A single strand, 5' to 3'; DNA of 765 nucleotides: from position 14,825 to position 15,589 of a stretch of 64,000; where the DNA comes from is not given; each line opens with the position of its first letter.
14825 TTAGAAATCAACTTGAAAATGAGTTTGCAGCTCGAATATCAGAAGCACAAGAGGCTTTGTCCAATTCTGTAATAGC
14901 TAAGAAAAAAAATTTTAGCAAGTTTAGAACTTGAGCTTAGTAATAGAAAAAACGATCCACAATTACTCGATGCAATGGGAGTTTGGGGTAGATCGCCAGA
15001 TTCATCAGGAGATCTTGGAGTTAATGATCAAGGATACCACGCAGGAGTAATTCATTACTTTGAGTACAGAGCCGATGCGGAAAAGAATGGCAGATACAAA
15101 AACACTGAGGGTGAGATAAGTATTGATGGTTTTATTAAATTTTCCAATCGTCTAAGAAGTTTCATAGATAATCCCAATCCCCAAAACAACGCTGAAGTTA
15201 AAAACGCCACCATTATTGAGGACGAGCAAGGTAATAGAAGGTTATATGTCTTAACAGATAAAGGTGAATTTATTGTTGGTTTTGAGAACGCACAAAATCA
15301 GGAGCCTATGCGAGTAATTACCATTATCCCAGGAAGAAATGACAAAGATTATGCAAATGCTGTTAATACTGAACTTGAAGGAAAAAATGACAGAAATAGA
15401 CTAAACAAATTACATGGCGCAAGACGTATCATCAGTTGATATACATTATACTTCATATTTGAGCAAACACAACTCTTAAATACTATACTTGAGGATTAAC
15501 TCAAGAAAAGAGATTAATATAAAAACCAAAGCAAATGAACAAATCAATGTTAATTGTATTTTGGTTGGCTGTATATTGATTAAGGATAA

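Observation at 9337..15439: Compact 5-gene cassette of hypothetical proteins built around an SF2 DEAH helicase: a candidate undescribed (defence-like?) system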

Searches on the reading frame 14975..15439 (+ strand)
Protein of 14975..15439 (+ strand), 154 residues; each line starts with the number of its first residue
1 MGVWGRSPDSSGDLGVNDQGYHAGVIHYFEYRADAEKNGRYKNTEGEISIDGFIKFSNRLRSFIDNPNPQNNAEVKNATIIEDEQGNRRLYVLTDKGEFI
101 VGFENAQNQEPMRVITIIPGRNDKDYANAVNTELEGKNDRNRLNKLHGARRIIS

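Call 3: search_protein_families(library=pfam, proteins=[window:14975-15439:+], max_evalue=1)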
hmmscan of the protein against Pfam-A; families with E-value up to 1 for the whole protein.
window:14975-15439:+ (154 aa): 0 families

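Call 4: search_protein_families(library=padloc, proteins=[window:14975-15439:+], max_evalue=1)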
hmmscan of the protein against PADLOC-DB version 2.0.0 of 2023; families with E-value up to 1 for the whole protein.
window:14975-15439:+ (154 aa): 0 families

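Call 5: search_protein_families(library=ncbifam, proteins=[window:14975-15439:+], max_evalue=1)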
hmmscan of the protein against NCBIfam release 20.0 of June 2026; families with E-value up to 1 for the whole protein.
window:14975-15439:+ (154 aa): 0 families

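Call 6: search_protein_families(library=phrogs, proteins=[window:14975-15439:+], max_evalue=1)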
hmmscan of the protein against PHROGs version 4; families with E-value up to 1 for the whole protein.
window:14975-15439:+ (154 aa): 1 family
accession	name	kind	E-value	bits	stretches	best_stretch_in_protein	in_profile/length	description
phrog_17260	-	unknown function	0.27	12.1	1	83-131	24-70/158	-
